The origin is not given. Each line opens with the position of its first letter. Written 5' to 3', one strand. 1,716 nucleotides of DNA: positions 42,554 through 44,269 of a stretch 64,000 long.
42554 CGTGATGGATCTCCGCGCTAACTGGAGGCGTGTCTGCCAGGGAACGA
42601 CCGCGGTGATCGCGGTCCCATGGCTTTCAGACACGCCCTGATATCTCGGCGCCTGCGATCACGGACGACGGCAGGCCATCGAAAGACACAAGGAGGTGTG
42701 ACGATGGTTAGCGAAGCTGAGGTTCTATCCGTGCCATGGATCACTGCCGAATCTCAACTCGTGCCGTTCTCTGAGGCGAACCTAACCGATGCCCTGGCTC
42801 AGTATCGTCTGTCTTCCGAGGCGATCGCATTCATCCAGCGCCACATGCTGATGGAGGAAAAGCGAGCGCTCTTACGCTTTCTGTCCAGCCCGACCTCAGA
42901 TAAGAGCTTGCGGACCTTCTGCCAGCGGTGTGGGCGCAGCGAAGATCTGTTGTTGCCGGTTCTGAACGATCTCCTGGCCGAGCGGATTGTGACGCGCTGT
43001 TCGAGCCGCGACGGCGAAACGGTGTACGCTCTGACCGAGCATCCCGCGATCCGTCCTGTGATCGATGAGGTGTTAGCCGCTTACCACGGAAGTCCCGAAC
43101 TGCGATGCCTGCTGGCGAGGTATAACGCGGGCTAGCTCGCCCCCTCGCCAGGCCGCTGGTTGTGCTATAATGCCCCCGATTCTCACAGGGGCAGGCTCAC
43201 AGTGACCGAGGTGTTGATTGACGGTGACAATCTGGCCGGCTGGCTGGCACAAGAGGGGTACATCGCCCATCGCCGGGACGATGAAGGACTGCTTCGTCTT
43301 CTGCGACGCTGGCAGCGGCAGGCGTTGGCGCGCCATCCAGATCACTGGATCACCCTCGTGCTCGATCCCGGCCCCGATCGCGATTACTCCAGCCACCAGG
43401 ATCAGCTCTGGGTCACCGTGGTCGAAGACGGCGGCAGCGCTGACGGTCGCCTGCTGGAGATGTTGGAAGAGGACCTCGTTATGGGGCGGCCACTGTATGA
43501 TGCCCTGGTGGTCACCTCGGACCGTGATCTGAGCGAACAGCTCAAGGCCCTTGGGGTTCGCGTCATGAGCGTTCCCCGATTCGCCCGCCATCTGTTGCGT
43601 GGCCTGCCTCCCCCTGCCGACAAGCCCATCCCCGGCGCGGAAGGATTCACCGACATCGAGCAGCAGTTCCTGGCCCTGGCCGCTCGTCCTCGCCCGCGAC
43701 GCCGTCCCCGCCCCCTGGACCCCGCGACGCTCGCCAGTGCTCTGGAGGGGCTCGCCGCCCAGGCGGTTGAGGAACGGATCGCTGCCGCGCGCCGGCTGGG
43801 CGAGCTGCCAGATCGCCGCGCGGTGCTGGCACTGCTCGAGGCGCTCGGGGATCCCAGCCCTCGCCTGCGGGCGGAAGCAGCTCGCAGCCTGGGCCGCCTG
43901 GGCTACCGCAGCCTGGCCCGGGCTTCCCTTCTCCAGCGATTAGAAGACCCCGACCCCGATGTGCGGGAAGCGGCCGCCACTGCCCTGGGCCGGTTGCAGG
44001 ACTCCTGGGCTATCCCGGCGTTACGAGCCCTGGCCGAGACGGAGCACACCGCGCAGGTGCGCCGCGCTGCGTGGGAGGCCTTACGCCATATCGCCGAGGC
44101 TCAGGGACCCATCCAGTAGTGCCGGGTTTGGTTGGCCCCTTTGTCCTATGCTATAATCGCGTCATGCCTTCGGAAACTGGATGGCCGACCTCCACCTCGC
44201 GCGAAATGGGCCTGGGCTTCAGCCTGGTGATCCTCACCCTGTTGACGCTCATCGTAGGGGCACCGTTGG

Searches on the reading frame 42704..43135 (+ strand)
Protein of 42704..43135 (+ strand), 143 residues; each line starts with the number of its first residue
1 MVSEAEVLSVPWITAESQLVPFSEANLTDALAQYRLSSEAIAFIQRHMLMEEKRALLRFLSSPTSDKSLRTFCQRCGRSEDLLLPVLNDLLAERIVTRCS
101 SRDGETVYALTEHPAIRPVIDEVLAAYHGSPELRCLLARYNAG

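Call 9: search_protein_families(library=pfam, proteins=[window:42704-43135:+], max_evalue=0.01)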
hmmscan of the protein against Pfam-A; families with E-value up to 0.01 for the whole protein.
window:42704-43135:+ (143 aa): 0 families

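Call 10: find_homologous_proteins(query=window:42704-43135:+)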
Query window:42704-43135:+ (143 aa): 8 proteins with E <= 0.001 among 65 candidates.
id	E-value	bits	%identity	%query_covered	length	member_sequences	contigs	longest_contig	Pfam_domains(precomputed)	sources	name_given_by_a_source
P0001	1.3e-86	305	100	100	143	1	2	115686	-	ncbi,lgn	-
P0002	5.4e-72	258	85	100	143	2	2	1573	-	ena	-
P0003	8.0e-67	241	81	100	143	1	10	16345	-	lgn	-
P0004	2.3e-65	237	79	100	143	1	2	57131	-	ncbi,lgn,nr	ncbi:MAG: hypothetical protein RML36_14970 [Anaerolineae bacterium]|nr:hypothetical protein [Anaerol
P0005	5.8e-40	155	57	100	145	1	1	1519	-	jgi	jgi:hypothetical protein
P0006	3.9e-25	107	55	85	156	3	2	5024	-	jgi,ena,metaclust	metaclust:\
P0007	5.7e-23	100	55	82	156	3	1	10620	-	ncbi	-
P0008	5.2e-22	96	52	82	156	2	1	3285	-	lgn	-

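Call 11: find_encoding_contigs(protein=P0003, flank=4000, max_places=4)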
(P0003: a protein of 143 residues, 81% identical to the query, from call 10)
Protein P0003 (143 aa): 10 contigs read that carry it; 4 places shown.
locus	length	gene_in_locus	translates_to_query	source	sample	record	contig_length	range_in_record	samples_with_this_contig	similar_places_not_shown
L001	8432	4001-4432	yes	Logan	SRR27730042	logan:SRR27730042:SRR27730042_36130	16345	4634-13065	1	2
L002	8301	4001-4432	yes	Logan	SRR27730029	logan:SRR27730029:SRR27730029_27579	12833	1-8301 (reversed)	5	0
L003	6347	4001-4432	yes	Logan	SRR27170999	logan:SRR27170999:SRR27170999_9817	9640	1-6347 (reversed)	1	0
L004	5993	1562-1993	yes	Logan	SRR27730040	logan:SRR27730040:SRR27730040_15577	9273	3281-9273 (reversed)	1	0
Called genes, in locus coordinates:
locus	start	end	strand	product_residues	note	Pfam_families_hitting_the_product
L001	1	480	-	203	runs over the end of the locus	-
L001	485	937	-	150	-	PF02580:Tyr_Deacylase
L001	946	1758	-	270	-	PF01180:DHO_dh, PF03060:NMO (weak)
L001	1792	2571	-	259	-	PF10418:DHODB_Fe-S_bind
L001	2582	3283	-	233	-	PF00027:cNMP_binding, PF13545:HTH_Crp_2, PF00325:Crp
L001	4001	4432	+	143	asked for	-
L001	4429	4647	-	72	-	-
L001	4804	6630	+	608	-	PF00664:ABC_membrane, PF00005:ABC_tran, PF02463:SMC_N (faint)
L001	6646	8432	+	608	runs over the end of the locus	PF00664:ABC_membrane, PF00005:ABC_tran, PF02463:SMC_N (faint)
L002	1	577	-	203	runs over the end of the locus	-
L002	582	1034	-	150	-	PF02580:Tyr_Deacylase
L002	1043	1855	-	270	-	PF01180:DHO_dh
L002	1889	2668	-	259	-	PF10418:DHODB_Fe-S_bind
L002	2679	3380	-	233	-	PF00027:cNMP_binding, PF13545:HTH_Crp_2, PF00325:Crp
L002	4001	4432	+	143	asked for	-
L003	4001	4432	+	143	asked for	-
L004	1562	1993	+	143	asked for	-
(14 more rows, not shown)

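Call 12: find_encoding_contigs(protein=P0004, flank=4000, max_places=3)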
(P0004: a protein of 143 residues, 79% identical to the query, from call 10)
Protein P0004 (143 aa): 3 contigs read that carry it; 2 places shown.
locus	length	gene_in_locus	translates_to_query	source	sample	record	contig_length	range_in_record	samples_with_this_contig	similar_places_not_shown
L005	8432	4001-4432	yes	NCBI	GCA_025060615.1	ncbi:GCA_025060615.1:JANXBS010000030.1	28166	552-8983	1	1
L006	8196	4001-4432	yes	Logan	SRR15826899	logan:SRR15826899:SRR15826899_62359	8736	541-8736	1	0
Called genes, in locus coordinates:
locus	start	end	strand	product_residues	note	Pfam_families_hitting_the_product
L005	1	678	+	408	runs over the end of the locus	PF12770:CHAT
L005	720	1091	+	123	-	PF04480:DUF559, PF18741:MTES_1575 (weak)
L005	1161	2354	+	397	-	-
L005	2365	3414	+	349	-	PF04542:Sigma70_r2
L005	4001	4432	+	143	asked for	-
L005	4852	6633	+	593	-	PF00664:ABC_membrane, PF00005:ABC_tran, PF02463:SMC_N (faint)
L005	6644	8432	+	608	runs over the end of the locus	PF00664:ABC_membrane, PF00005:ABC_tran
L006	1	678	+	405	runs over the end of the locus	?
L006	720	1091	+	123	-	PF04480:DUF559, PF18741:MTES_1575 (weak)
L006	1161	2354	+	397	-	-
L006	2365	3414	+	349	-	PF04542:Sigma70_r2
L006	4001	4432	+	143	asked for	-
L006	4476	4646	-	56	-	-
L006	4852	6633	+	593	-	PF00664:ABC_membrane, PF00005:ABC_tran, PF02463:SMC_N (faint)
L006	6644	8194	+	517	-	?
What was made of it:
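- Closest known: bmrB leader of the Bacillus subtilis bmrCD operon. Same: In L001-L006 two ABC exporter genes lie downstream of the regulator gene (calls 11, 12).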

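Call 13: find_encoding_contigs(protein=P0007, flank=4000, max_places=3)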
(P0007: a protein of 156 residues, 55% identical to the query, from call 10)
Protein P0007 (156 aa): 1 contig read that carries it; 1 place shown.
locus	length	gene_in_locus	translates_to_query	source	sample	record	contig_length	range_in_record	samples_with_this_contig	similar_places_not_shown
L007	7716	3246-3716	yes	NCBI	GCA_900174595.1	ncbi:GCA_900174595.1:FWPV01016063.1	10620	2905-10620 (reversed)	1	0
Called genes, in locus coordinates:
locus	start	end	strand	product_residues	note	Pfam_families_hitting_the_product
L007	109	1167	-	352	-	PF01210:NAD_Gly3P_dh_N, PF07479:NAD_Gly3P_dh_C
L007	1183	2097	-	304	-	PF00701:DHDPS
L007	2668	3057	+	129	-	PF08818:DUF1801 (weak)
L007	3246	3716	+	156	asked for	-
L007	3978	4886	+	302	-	PF13513:HEAT_EZ (faint), PF03130:HEAT_PBS (faint), PF13646:HEAT_2, PF02985:HEAT (weak)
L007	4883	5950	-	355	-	PF08240:ADH_N (faint), PF16912:Glu_dehyd_C, PF00107:ADH_zinc_N, PF13602:ADH_zinc_N_2 (weak)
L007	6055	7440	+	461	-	PF00884:Sulfatase, PF16347:SGSH_C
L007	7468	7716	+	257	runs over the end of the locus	PF00881:Nitroreductase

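Call 15: find_encoding_contigs(protein=P0005, flank=4000, max_places=3)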
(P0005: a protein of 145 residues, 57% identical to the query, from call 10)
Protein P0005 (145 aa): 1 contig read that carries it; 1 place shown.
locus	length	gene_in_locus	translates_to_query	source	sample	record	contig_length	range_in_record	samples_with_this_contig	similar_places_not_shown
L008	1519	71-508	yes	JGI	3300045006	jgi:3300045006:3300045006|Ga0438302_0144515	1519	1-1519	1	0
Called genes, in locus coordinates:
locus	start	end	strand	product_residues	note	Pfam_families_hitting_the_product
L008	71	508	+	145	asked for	-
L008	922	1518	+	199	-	?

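Call 16: find_encoding_contigs(protein=P0002, flank=4000, max_places=3)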
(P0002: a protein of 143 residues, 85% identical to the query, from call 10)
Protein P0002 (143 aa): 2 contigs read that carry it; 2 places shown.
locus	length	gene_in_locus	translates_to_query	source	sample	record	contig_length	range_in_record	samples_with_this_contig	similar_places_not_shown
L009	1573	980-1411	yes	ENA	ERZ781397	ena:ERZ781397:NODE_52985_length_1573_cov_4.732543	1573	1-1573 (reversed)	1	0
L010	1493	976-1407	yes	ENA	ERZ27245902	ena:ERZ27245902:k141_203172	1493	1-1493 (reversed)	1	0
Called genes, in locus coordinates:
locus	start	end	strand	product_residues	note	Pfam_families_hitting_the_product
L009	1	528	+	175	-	?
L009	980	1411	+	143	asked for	-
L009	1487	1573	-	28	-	?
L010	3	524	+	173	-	?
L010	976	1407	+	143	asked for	-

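Call 17: find_encoding_contigs(protein=P0006, flank=4000, max_places=3)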
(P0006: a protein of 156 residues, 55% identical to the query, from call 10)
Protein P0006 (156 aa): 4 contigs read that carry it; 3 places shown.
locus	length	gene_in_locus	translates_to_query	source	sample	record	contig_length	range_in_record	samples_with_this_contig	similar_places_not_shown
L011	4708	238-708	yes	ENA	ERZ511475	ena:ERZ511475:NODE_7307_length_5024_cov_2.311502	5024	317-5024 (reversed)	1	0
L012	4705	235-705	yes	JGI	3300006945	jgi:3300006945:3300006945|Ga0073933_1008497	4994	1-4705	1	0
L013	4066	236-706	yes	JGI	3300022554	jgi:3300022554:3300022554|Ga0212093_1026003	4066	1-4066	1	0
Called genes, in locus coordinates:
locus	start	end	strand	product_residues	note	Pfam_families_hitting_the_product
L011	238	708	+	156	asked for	-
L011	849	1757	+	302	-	PF03130:HEAT_PBS (faint), PF13513:HEAT_EZ (faint), PF13646:HEAT_2, PF02985:HEAT (weak), PF13646:HEAT_2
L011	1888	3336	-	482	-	PF00171:Aldedh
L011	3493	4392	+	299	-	PF00459:Inositol_P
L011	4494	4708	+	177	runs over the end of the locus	?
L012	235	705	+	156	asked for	-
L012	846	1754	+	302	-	PF03130:HEAT_PBS (faint), PF13513:HEAT_EZ (faint), PF13646:HEAT_2, PF02985:HEAT (weak), PF13646:HEAT_2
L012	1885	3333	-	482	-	PF00171:Aldedh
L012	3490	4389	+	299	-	PF00459:Inositol_P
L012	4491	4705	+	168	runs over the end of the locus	?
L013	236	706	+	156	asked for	-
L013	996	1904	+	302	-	PF03130:HEAT_PBS (faint), PF13513:HEAT_EZ (faint), PF13646:HEAT_2, PF02985:HEAT (weak), PF13646:HEAT_2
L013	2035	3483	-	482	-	PF00171:Aldedh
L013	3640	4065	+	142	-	?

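Call 18: find_encoding_contigs(protein=P0001, flank=1000, max_places=3)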
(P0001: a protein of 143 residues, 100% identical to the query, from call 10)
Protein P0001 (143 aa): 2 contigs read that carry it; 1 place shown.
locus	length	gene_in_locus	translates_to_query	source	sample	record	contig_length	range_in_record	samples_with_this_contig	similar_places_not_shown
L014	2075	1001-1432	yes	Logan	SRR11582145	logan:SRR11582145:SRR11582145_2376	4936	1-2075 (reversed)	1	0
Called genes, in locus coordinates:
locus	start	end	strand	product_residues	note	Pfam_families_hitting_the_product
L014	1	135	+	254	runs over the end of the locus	-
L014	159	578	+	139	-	-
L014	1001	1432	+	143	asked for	-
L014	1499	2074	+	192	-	?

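Call 34: search_protein_families(library=ncbifam, proteins=[window:42704-43135:+], max_evalue=1)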
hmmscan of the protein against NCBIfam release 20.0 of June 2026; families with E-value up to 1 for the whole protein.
window:42704-43135:+ (143 aa): 0 families
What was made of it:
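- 42704..43135 (+): Regulated gene: a 143-aa protein with a winged-helix (MarR/ArsR-like) fold and no Pfam or NCBIfam family. No Pfam or NCBIfam match (calls 9, 34).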

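Call 37: predict_structure(alignment_id=A4)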
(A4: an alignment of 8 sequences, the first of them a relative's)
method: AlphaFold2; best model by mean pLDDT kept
length: 143 residues; sequences in the alignment: 8
mean_pLDDT: 83.6   pTM: 0.74
mean pLDDT of the five models: 83.6, 83.2, 82.3, 80.7, 68.3
residues with pLDDT >= 90: 93; 70-90: 25; 50-70: 5; < 50: 20
segments of 3 or more residues with pLDDT < 50: 1-20
pLDDT, mean of each block of 10 residues (from residue 1): 40 43 77 94 93 94 89 90 93 93 88 94 95 91 70
secondary structure, 60 per line:
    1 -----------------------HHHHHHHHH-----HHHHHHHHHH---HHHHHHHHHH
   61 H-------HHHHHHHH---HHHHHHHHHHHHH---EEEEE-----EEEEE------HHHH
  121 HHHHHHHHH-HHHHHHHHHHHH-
elements in order: H24-32 H38-47 H51-61 H69-76 H80-92 E96-100 E106-110 H117-129 H131-142
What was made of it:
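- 42704..43135 (+): AlphaFold model with pLDDT 83.6 (call 37).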

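Call 40: fold_search(model_id=the predicted structure, library=pdb)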
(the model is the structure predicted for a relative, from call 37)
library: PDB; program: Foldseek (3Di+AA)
matches with E <= 10: 1624; with E <= 0.001: 0
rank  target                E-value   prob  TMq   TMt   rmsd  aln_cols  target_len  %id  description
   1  3cjn                  1.5e-03  1.00  0.45  0.44   9.3       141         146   18  Crystal structure of transcriptional regulator, MarR family, from Silicibacter pomeroyi (released 2008-03-25)
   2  3oop                  1.7e-03  1.00  0.40  0.41   9.5       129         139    9  The structure of a protein with unknown function from Listeria innocua Clip11262 (released 2010-09-22)
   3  2fbh                  2.4e-03  1.00  0.50  0.52   8.1       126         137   17  The crystal structure of transcriptional regulator PA3341 (released 2005-12-20)
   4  4zzl_A                3.1e-03  1.00  0.42  0.42   8.0       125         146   15  MexR R21W derepressor mutant causing multidrug resistance in P. aeruginosa by mexAB-oprM efflux pump expression (released 2016-07-27)
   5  7el3_A                3.2e-03  1.00  0.44  0.45   7.9       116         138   16  Crystal structure of HpaR-DNA complex from Acinetobacter baumannii (released 2022-01-19)
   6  4zzl_B                3.2e-03  1.00  0.42  0.44   8.6       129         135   15  MexR R21W derepressor mutant causing multidrug resistance in P. aeruginosa by mexAB-oprM efflux pump expression (released 2016-07-27)
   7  1lnw_G                3.2e-03  1.00  0.39  0.41   8.7       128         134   14  CRYSTAL STRUCTURE OF THE MEXR REPRESSOR OF THE MEXAB-OPRM MULTIDRUG EFFLUX OPERON OF PSEUDOMONAS AERUGINOSA (released 2002-09-11)
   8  4aij_A                3.4e-03  1.00  0.46  0.47   7.7       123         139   16  Crystal structure of RovA from Yersinia in complex with a rovA promoter fragment (released 2012-09-12)
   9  5cyv_B                3.4e-03  1.00  0.47  0.47   8.3       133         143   16  Crystal structure of CouR from Rhodococcus jostii RHA1 bound to p-coumaroyl-CoA (released 2015-08-12)
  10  2nyx_A                3.7e-03  1.00  0.46  0.45   8.3       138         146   20  Crystal structure of RV1404 from Mycobacterium tuberculosis (released 2006-12-05)
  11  22oz_D                3.9e-03  1.00  0.48  0.42   9.3       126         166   21  Structural insights into HpaR-mediated recognition of hrpX and hrpG in Xanthomonas campestris pv. campestris (released 2026-03-11)
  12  3cuo_D                4.1e-03  1.00  0.48  0.69   5.3        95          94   19  Crystal structure of the predicted DNA-binding transcriptional regulator from E. coli (released 2008-06-17)
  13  5ffx_D                4.1e-03  1.00  0.51  0.53   8.6       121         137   14  S. aureus MepR G34K Mutant (released 2016-12-21)
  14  3eco_A                4.6e-03  1.00  0.46  0.48   6.6       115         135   13  Crystal structure of MepR, a transcription regulator of the Staphylococcus aureus multidrug efflux pump MepA (released 2009-02-10)
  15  1r23_A                4.9e-03  1.00  0.40  0.52  11.0       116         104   19  Crystal structure of the cyanobacterial metallothionein repressor SmtB in the Zn1-form (one Zn(II) per dimer) (released 2004-05-18)
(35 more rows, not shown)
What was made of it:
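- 42704..43135 (+): Foldseek best matches are MarR-family regulators, E about 1e-3, TM 0.4-0.5 (call 40).
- The product has a MarR/ArsR-like winged-helix fold (call 40).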

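Call 43: find_homologous_proteins(query=A4, max_evalue=0.01)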
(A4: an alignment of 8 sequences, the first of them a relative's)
Query A4 (8 sequences) (143 aa, profile of the alignment): 11 proteins with E <= 0.01 among 8000 candidates.
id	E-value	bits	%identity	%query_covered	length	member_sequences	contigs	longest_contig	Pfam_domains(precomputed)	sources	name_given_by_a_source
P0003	1.4e-74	267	81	100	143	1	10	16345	-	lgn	-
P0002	2.6e-74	266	85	100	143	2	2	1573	-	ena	-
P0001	4.0e-74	265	100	100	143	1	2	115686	-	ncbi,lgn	-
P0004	1.2e-73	264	79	100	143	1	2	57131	-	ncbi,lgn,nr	ncbi:MAG: hypothetical protein RML36_14970 [Anaerolineae bacterium]|nr:hypothetical protein [Anaerol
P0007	2.9e-66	240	55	82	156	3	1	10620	-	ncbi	-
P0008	5.6e-66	239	52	82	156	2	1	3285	-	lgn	-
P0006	6.6e-66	239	55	85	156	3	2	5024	-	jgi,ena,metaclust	metaclust:\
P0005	1.0e-65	238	57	100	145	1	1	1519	-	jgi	jgi:hypothetical protein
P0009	3.5e-56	207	54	100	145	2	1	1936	-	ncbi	-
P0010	2.6e-43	165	53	82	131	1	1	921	-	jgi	jgi:hypothetical protein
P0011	9.8e-39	150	43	92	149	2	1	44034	-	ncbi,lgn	ncbi:MAG: hypothetical protein Kow0047_02320 [Anaerolineae bacterium]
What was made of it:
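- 42704..43135 (+): Only 11 protein clusters were found, all from Anaerolineae-type metagenome-assembled genomes and metagenomes (calls 10, 43).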

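Call 44: find_encoding_contigs(protein=P0009, flank=3000, max_places=2)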
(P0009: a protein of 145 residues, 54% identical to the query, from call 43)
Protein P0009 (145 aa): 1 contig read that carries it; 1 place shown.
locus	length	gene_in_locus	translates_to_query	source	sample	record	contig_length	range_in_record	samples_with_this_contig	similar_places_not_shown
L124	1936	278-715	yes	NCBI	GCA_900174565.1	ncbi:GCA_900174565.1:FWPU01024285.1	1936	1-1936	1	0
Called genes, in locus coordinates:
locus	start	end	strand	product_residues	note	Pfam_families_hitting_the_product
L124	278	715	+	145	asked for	-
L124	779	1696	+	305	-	PF02985:HEAT (faint), PF03130:HEAT_PBS (faint), PF13513:HEAT_EZ (faint), PF13646:HEAT_2, PF00514:Arm (faint), PF13646:HEAT_2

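Call 45: find_encoding_contigs(protein=P0011, flank=3000, max_places=2)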
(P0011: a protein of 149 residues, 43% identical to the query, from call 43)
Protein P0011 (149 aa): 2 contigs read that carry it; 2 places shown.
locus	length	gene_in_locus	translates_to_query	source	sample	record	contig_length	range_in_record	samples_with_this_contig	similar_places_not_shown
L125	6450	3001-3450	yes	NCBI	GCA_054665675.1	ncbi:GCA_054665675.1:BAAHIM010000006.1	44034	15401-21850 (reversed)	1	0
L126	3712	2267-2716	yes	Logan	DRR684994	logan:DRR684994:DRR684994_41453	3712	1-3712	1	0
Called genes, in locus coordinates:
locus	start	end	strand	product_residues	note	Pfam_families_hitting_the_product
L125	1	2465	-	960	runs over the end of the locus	PF00933:Glyco_hydro_3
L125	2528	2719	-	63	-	-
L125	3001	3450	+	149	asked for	-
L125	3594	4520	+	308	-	PF02985:HEAT (faint), PF13646:HEAT_2, PF03130:HEAT_PBS (faint), PF13513:HEAT_EZ (faint), PF13646:HEAT_2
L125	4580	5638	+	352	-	PF01408:GFO_IDH_MocA, PF03447:NAD_binding_3, PF22725:GFO_IDH_MocA_C3, PF02894:GFO_IDH_MocA_C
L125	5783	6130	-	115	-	PF02643:DUF192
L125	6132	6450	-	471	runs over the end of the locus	PF00437:T2SSE, PF27713:UCP018868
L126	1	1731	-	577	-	?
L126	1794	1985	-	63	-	-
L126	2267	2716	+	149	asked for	-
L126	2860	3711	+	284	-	?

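Call 46: find_encoding_contigs(protein=P0008, flank=3000, max_places=2)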
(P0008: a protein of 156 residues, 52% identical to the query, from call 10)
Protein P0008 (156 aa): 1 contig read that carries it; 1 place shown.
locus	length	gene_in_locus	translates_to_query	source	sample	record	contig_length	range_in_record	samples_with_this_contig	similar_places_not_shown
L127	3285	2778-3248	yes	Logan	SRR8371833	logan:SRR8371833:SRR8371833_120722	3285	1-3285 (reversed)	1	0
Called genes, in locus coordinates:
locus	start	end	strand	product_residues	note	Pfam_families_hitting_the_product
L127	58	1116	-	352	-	PF01210:NAD_Gly3P_dh_N, PF07479:NAD_Gly3P_dh_C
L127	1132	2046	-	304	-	PF00701:DHDPS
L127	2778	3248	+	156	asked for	-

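Call 53: find_encoding_contigs(protein=P0010, flank=3000, max_places=2)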
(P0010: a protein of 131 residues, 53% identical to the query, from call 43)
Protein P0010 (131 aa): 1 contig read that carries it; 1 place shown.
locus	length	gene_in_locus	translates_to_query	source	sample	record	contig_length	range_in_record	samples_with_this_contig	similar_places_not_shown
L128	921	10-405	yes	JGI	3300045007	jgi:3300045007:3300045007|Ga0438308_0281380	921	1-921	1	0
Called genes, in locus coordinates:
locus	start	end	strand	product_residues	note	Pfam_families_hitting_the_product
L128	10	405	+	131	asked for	-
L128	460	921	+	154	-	?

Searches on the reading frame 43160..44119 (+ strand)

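Call 9: search_protein_families(library=pfam, proteins=[window:43160-44119:+], max_evalue=0.01)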
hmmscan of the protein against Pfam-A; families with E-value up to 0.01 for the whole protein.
window:43160-44119:+ (319 aa): 6 families
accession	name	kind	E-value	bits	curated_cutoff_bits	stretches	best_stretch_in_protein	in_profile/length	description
PF13646.12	HEAT_2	-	8.3e-22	77.7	27.7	2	256-313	3-60/88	HEAT repeats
PF02985.28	HEAT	-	1.6e-14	53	23.5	2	257-280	5-28/31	HEAT repeat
PF13513.12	HEAT_EZ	-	3.1e-09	37.6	27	1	256-279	32-55/55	HEAT-like repeat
PF03130.22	HEAT_PBS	-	1e-07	32.2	20.9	2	268-293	1-26/27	PBS lyase HEAT-like repeat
PF00514.29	Arm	-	4.4e-06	27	20.6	0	257-279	17-39/41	Armadillo/beta-catenin-like repeat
PF21547.3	TTI1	-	0.0083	16.4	27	0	257-291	4-38/90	TELO2-interacting protein 1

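Call 34: search_protein_families(library=ncbifam, proteins=[window:43160-44119:+], max_evalue=1)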
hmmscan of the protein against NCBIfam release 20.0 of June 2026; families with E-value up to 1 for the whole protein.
window:43160-44119:+ (319 aa): 7 families
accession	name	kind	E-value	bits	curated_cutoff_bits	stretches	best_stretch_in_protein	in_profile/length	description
NF058502.1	phyc_lyase_CpcE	equivalog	6.9e-11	42.1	330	1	190-302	3-123/260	C-phycocyanin alpha-cysteine-84 phycocyanobilin lyase subunit CpcE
NF045915.1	PhycobilmeDegNblB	equivalog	3.4e-08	33.3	300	1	198-295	10-110/214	phycobilisome degradation protein NblB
NF010374.0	PRK13800.1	equivalog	2.7e-06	25.9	1196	1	198-311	752-866/898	fumarate reductase/succinate dehydrogenase flavoprotein subunit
NF058515.1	phyc_lyase_CpcF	equivalog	1.5e-05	24.6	220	1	200-312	10-120/200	C-phycocyanin alpha-cysteine-84 phycocyanobilin lyase subunit CpcF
NF058505.1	phyc_lyase_CpeY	equivalog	0.00014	20.6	600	2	244-314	329-400/419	C-phycoerythrin alpha-cysteine-82 phycoerythrobilin lyase CpeY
NF045662.1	DVU0298_fam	equivalog_domain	0.00029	20.5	75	1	254-298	147-191/213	DVU0298 family protein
NF007244.0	PRK09687.1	equivalog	0.073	12.4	275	1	202-290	142-232/285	putative lyase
